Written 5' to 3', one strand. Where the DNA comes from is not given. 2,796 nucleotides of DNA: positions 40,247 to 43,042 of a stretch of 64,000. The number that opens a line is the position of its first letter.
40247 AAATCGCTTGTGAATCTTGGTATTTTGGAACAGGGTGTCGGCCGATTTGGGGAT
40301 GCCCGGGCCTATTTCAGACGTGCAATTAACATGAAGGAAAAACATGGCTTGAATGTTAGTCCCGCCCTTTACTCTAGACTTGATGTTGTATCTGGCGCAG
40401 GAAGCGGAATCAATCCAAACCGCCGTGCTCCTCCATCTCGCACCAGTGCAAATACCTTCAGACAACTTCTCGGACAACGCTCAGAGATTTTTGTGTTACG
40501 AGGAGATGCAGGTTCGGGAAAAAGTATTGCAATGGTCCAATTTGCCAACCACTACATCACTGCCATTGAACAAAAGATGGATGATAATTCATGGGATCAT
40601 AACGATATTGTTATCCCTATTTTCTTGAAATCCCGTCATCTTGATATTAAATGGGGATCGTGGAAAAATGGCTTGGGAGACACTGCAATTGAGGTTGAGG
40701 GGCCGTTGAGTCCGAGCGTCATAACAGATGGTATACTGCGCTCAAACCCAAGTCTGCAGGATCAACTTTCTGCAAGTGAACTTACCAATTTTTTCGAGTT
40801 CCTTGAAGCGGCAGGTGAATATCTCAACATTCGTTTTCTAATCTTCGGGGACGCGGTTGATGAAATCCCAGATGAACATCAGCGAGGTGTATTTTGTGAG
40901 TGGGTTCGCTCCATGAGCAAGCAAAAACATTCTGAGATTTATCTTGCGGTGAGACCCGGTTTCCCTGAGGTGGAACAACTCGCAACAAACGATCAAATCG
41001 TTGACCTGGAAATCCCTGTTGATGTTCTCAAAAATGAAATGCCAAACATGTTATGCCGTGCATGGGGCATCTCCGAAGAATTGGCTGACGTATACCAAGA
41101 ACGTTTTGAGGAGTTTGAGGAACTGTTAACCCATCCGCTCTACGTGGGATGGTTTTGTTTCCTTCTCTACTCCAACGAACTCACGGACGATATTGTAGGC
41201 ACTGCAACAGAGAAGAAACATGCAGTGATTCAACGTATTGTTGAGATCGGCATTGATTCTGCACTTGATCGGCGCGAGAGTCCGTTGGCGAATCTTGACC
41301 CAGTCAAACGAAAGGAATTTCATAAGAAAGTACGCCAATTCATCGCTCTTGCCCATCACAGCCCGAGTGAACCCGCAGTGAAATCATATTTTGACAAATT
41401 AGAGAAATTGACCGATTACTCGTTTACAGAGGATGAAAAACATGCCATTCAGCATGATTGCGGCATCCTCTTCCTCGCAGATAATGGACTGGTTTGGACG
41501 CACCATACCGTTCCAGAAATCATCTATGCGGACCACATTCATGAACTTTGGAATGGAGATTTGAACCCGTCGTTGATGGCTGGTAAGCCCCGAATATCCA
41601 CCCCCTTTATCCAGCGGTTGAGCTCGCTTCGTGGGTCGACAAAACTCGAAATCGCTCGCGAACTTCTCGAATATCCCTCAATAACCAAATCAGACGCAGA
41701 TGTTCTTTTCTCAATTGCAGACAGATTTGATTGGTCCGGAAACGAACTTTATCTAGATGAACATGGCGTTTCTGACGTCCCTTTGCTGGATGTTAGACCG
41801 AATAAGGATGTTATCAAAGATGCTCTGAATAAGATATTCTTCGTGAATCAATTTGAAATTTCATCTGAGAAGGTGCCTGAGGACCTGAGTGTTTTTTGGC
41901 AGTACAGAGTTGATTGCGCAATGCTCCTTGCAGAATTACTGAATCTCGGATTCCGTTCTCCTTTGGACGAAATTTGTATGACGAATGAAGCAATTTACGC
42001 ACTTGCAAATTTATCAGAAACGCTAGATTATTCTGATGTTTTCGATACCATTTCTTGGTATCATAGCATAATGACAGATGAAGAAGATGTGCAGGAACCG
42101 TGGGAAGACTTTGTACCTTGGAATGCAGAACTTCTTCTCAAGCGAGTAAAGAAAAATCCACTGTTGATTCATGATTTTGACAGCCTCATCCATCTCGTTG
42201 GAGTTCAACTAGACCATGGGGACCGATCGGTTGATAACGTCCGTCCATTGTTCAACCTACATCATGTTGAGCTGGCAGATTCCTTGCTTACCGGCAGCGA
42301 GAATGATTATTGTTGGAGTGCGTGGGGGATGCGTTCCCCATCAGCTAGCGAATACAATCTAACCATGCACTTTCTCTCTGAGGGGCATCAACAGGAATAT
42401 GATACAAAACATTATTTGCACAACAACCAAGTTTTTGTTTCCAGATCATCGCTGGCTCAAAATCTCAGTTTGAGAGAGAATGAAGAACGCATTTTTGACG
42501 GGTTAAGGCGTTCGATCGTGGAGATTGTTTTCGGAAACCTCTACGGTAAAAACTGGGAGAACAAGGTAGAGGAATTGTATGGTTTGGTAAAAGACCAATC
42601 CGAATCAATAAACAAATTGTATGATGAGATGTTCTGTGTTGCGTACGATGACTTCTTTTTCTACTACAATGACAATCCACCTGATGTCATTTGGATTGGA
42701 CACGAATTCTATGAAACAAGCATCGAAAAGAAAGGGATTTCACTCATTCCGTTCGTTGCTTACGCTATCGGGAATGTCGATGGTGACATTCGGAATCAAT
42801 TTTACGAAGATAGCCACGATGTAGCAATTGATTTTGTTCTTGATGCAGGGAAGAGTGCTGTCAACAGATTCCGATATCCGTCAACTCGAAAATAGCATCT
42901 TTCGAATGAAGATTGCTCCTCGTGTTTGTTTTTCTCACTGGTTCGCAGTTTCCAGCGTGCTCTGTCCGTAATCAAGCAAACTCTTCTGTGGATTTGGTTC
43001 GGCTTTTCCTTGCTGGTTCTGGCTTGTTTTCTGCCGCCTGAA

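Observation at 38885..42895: Giant (~1336 aa) archaeal STAND/NACHT NTPase with inverted domain order (unknown N-domain, then TPR, then NACHT, then ~600 aa unknown)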

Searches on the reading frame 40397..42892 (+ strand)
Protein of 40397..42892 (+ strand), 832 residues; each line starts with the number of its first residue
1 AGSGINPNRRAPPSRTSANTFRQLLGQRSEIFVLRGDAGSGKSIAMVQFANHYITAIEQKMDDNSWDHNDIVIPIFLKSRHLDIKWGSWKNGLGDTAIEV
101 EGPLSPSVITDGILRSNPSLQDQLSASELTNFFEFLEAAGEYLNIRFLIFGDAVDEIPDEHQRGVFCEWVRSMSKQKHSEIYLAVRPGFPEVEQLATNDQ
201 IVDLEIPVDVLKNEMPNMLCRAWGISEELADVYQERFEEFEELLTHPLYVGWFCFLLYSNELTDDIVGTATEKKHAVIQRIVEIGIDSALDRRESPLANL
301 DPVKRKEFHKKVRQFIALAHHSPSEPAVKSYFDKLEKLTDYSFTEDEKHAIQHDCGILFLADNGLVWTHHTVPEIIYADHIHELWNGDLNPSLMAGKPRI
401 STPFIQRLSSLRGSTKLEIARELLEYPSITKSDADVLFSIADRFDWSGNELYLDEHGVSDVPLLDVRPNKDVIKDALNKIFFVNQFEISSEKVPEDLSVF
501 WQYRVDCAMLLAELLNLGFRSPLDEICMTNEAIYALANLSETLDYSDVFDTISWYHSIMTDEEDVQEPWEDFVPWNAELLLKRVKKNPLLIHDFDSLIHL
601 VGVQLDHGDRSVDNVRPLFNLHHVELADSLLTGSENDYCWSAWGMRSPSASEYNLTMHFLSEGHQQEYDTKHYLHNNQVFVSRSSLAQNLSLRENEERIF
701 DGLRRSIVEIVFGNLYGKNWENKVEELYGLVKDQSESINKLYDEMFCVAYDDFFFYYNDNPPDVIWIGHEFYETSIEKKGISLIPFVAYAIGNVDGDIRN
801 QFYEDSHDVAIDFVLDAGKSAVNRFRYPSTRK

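Call 36: search_protein_representatives(protein=window:40397-42892:+)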
Query: 832 residues. Proteins with E-value up to 0.001 (for the whole library): 57; up to 1e-10: 35; up to 1e-30: 10. The best 57 are listed.
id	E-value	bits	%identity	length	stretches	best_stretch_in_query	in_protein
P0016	0.0e+00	1462.6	96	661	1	173-832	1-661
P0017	8.3e-50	186.8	33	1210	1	32-446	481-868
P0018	3.8e-47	178.0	33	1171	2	32-441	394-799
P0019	8.2e-47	176.9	35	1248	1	33-409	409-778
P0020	1.8e-44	169.1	31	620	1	33-390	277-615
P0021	1.6e-41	159.4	35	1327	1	32-413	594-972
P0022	1.5e-36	142.9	31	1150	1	24-416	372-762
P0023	2.2e-35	139.1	30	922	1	32-409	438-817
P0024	6.2e-33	130.9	35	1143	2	211-415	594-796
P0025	3.1e-31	125.3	30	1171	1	31-417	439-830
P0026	2.5e-28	115.7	40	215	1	215-398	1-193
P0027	2.4e-25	105.8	33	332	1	215-441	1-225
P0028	1.9e-24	102.8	37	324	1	237-411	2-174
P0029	1.4e-23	100.0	92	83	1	394-453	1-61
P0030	6.4e-23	97.8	34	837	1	26-265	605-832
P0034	1.5e-16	76.8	27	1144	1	30-376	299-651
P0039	1.3e-13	67.0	26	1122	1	23-377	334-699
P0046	1.7e-11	60.0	25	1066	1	23-383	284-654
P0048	2.9e-11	59.3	28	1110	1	22-376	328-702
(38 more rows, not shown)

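Call 39: predict_structure(protein=window:40397-42892:+)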
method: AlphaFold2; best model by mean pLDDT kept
length: 832 residues; sequences in the alignment: 1
mean_pLDDT: 35.8   pTM: 0.25
mean pLDDT of the five models: 35.8, 29.6, 29.5, 27.1, 27.0
residues with pLDDT >= 90: 0; 70-90: 0; 50-70: 56; < 50: 776
segments of 3 or more residues with pLDDT < 50: 1-132, 139-159, 177-189, 195-282, 293-296, 314-341, 351-445, 447-832
pLDDT, mean of each block of 10 residues (from residue 1): 29 34 31 28 31 35 36 32 25 23 27 32 43 50 42 44 56 53 43 46 35 37 35 40 39 38 36 44 49 51 58 46 39 46 53 42 30 29 29 28 33 38 39 37 32 25 28 38 30 32 36 37 37 36 35 36 39 38 34 35 33 34 30 30 27 27 26 28 27 35 40 38 43 38 31 31 29 31 29 34 35 32 28 26
secondary structure, 60 per line:
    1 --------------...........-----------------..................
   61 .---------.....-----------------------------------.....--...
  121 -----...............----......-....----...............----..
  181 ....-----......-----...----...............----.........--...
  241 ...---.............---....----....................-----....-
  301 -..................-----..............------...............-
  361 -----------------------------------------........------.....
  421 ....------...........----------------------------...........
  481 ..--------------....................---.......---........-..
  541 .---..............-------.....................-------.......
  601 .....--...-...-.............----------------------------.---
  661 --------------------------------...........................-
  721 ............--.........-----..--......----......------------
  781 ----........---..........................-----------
elements in order (helices of 4 or more, strands of 3 or more residues): H15-25 H43-61 E71-75 H111-115 H126-140 E145-150 H152-155 H160-174 E179-184 H190-195 E201-203 H208-222 H227-235 H238-243 H247-259 H263-266 H271-290 H296-299 H302-319 H325-338 H345-359 H402-409 H416-424 H431-441 H470-482 H497-516 H520-526 H530-537 H545-558 H566-586 H594-605 H616-628 H693-719 H721-732 H735-743 E753-758 E763-768 H785-792 H796-821

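Call 41: find_encoding_contigs(protein=P0017, flank=10000, max_places=3)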
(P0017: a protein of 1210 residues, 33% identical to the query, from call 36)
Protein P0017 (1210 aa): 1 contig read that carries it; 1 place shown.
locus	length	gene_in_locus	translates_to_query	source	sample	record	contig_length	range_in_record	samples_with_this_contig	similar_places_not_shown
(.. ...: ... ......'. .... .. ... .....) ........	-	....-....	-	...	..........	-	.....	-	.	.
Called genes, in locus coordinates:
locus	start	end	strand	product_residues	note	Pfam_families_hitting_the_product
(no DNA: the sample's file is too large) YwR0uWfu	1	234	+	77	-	?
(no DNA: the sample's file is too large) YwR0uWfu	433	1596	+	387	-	-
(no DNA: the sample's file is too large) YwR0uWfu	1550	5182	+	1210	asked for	PF05729:NACHT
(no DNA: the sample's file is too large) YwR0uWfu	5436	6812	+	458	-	-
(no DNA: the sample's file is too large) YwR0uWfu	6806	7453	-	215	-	PF02223:Thymidylate_kin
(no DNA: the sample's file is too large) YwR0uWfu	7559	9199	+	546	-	-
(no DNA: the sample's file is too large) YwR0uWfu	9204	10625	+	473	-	PF00515:TPR_1 (faint), PF07719:TPR_2 (faint), PF13176:TPR_7 (faint), PF13424:TPR_12, PF13432:TPR_16 (faint), PF13374:TPR_10 (weak), PF13424:TPR_12, PF13374:TPR_10 (weak), +2 more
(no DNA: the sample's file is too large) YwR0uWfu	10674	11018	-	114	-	-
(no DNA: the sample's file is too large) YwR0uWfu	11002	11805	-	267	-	-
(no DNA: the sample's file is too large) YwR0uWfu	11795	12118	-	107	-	-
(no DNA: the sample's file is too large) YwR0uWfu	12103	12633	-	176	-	-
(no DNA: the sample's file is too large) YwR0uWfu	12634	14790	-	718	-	-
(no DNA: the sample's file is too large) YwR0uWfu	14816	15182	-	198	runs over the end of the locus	-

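Call 49: list_cluster_members(proteins=[P0018, P0019, P0021, P0022, P0024, P0025, P0034, P0039, P0046, P0048])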
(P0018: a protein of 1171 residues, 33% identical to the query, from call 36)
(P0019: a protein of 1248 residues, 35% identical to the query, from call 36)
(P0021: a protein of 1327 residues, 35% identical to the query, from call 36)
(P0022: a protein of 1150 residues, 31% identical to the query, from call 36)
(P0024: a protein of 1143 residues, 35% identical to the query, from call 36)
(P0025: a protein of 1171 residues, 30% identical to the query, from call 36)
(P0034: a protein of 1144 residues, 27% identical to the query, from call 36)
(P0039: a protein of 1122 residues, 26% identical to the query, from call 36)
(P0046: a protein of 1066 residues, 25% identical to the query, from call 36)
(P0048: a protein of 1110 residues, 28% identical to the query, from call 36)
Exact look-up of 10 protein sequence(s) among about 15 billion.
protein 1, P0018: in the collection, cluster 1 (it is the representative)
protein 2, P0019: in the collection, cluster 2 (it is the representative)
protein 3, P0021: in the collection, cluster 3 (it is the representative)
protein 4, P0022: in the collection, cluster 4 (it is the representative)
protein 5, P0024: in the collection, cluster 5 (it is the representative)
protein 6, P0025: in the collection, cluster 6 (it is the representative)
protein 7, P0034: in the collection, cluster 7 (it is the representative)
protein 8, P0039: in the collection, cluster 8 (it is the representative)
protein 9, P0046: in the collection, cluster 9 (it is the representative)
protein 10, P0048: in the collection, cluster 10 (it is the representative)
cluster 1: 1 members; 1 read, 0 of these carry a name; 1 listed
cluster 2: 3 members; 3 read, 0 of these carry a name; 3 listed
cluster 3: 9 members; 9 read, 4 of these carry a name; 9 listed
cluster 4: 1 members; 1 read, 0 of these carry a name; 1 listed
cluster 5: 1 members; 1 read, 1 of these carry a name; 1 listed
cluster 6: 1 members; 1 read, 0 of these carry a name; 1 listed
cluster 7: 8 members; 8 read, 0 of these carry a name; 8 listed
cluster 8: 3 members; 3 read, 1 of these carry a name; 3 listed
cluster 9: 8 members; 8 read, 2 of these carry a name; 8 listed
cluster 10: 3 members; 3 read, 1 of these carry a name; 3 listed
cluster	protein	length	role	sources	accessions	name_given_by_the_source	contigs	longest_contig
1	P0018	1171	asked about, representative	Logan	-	-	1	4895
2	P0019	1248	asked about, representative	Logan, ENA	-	-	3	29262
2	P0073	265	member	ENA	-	-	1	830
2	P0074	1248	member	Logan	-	-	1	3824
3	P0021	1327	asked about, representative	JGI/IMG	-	tetratricopeptide (TPR) repeat protein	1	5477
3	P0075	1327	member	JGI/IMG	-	tetratricopeptide (TPR) repeat protein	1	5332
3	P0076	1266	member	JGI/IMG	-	tetratricopeptide (TPR) repeat protein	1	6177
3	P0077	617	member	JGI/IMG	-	tetratricopeptide (TPR) repeat protein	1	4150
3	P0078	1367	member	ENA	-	-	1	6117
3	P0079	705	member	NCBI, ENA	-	-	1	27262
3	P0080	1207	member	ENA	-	-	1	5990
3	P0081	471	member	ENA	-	-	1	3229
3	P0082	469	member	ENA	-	-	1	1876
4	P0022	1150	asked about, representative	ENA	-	-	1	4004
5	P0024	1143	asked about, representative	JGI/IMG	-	hypothetical protein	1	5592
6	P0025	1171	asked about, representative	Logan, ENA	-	-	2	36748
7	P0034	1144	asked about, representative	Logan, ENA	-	-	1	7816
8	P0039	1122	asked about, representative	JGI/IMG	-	-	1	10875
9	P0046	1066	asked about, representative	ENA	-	-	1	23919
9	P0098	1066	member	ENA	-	-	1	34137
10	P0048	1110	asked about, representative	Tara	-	strand:- start:4676 stop:8008 length:3333 start_codon:yes stop_codon:yes ...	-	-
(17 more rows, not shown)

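Call 50: find_encoding_contigs(protein=P0079, flank=10000, max_places=2)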
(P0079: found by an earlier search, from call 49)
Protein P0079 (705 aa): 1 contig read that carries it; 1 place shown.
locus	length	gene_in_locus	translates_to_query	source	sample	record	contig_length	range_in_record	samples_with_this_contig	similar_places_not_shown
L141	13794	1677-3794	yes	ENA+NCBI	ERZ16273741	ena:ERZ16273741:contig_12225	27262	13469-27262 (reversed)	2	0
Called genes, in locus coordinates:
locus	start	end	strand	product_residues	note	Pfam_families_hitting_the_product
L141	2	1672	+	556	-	?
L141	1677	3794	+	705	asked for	-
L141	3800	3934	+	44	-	-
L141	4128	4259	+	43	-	-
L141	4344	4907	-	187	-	PF13409:GST_N_2, PF13417:GST_N_3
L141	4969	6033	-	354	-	PF01370:Epimerase, PF05368:NmrA (weak), PF16363:GDP_Man_Dehyd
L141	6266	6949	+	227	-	PF00899:ThiF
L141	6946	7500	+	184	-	-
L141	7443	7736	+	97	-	-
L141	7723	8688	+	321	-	-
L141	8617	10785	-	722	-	PF02737:3HCDH_N, PF00725:3HCDH, PF00378:ECH_1, PF16113:ECH_2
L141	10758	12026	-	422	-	PF13439:Glyco_transf_4 (weak), PF20706:GT4-conflict, PF00534:Glycos_transf_1, PF13692:Glyco_trans_1_4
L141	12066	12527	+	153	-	PF01638:HxlR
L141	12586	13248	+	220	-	PF12840:HTH_20 (faint), PF13412:HTH_24 (faint), PF24266:HTH_HVO_0163_N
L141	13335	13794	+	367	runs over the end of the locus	PF12840:HTH_20 (faint)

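Call 51: find_encoding_contigs(protein=P0025, flank=10000, max_places=2)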
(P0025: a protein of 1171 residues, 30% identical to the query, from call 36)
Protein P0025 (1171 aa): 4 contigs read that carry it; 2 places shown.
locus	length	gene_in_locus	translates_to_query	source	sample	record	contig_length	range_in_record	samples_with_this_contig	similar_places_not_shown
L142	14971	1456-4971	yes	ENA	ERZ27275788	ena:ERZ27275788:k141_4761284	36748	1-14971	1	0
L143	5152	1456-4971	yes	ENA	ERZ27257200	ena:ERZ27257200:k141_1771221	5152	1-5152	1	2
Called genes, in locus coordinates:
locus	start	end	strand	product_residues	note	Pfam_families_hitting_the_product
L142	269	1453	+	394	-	-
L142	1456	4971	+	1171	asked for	PF05729:NACHT (weak)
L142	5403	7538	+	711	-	PF00082:Peptidase_S8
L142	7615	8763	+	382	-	PF00155:Aminotran_1_2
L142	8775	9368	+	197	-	-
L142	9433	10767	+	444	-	-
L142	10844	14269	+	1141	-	-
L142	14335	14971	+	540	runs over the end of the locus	PF00118:Cpn60_TCP1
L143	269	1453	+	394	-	-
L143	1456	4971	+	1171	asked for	PF05729:NACHT (weak)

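Call 52: find_encoding_contigs(protein=P0098, flank=10000, max_places=2)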
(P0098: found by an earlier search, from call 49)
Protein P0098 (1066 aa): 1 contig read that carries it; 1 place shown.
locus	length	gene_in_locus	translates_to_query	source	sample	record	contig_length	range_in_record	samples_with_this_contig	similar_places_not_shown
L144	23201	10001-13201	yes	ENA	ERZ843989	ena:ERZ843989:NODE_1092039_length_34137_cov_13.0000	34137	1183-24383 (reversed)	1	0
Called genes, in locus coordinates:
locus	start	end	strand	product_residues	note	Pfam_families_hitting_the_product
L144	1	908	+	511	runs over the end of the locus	-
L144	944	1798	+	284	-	-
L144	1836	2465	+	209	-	PF13238:AAA_18 (weak), PF02223:Thymidylate_kin (faint)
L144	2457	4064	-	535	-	PF00571:CBS (faint)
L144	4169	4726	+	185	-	-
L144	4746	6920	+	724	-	-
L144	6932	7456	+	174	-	-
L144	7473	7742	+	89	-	-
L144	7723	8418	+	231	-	-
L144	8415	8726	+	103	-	-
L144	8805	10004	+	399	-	-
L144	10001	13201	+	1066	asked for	PF13401:AAA_22 (faint)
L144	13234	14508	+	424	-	-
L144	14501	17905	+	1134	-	PF05729:NACHT (faint)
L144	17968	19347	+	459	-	-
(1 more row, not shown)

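Call 70: find_encoding_contigs(protein=P0016, flank=10000, max_places=4)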
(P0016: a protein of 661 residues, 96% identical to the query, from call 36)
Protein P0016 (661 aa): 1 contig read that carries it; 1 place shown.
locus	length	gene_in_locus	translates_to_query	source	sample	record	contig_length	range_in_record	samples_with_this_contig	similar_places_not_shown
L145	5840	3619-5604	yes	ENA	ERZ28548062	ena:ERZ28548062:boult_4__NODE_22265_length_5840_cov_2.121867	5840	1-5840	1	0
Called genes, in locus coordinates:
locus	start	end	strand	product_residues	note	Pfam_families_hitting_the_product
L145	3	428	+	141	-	?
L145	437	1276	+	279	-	-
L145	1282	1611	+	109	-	-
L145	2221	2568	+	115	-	-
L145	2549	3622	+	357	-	PF07719:TPR_2 (faint), PF13374:TPR_10 (faint), PF00515:TPR_1 (faint), PF13424:TPR_12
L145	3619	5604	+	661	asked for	-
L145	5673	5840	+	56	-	?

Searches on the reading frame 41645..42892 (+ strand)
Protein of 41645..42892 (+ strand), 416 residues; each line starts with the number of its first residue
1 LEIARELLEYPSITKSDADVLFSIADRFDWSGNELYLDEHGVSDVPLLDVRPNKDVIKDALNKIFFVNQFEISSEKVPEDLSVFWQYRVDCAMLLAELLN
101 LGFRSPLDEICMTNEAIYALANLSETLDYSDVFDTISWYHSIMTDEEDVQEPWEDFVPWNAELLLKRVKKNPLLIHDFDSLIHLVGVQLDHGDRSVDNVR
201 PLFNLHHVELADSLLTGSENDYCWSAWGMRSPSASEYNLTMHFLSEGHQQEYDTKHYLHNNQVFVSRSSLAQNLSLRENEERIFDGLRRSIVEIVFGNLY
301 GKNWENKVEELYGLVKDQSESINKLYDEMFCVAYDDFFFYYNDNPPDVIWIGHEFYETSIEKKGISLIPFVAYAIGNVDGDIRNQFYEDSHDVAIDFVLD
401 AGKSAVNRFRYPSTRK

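Call 68: search_solved_structures(query=window:41645-42892:+, max_evalue=1)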
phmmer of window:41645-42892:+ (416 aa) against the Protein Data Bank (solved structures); distinct sequences matched with E-value up to 1: 1.
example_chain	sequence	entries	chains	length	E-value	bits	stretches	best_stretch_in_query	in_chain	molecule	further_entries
4nc6_A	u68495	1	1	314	0.52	12.6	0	159-222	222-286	Rab GTPase-activating protein 1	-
